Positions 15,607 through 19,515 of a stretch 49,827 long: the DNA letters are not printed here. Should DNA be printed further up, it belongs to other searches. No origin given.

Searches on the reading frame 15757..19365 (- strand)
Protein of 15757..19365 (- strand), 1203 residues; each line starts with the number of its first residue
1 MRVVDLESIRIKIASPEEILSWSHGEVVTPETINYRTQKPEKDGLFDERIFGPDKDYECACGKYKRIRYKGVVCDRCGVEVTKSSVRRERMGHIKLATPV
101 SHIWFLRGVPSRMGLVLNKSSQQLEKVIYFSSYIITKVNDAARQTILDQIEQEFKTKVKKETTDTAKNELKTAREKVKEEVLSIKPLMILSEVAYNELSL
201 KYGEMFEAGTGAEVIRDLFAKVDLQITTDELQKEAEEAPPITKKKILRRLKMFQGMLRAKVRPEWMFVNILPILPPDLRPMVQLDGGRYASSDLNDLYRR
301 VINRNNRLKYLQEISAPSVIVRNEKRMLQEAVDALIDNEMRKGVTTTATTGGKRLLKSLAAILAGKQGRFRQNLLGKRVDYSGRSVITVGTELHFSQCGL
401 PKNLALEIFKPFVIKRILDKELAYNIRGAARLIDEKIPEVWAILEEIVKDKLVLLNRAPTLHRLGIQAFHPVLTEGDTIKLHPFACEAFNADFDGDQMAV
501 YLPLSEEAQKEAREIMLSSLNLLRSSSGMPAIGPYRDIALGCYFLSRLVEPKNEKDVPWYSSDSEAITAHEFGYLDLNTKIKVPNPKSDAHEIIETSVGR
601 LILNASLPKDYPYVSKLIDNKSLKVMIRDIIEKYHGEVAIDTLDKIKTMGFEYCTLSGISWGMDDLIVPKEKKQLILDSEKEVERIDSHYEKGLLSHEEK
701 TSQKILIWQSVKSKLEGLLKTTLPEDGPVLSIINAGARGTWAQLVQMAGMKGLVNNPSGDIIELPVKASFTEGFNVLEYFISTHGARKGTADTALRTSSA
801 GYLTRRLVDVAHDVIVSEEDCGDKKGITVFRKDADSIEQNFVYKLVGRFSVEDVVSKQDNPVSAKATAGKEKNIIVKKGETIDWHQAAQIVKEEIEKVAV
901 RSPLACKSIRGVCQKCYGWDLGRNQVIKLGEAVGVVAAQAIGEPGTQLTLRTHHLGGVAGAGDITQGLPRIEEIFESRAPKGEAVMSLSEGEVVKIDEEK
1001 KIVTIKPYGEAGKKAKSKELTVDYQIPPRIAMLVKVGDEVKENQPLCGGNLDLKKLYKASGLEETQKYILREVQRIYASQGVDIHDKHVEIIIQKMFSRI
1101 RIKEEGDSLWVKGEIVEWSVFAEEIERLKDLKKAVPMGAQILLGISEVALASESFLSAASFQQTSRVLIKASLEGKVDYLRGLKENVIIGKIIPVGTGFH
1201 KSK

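Call 53: search_protein_families(library=pfam, proteins=[window:15757-19365:-], max_evalue=0.0001)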
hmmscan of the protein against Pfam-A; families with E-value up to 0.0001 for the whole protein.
window:15757-19365:- (1203 aa): 5 families
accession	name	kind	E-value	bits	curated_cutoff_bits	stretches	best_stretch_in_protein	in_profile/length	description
PF04997.17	RNA_pol_Rpb1_1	-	7.3e-78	262.5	39.7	1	6-374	4-312/312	RNA polymerase Rpb1, domain 1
PF04998.22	RNA_pol_Rpb1_5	-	2e-55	188.6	28.5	1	773-1108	1-257/267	RNA polymerase Rpb1, domain 5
PF00623.25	RNA_pol_Rpb1_2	-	1.5e-37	129.9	25.3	2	425-517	73-165/166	RNA polymerase Rpb1, domain 2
PF04983.23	RNA_pol_Rpb1_3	-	1.3e-16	61.4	28.9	1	521-666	1-162/162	RNA polymerase Rpb1, domain 3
PF05000.22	RNA_pol_Rpb1_4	-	1.5e-06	28.5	24.8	1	703-761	24-82/107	RNA polymerase Rpb1, domain 4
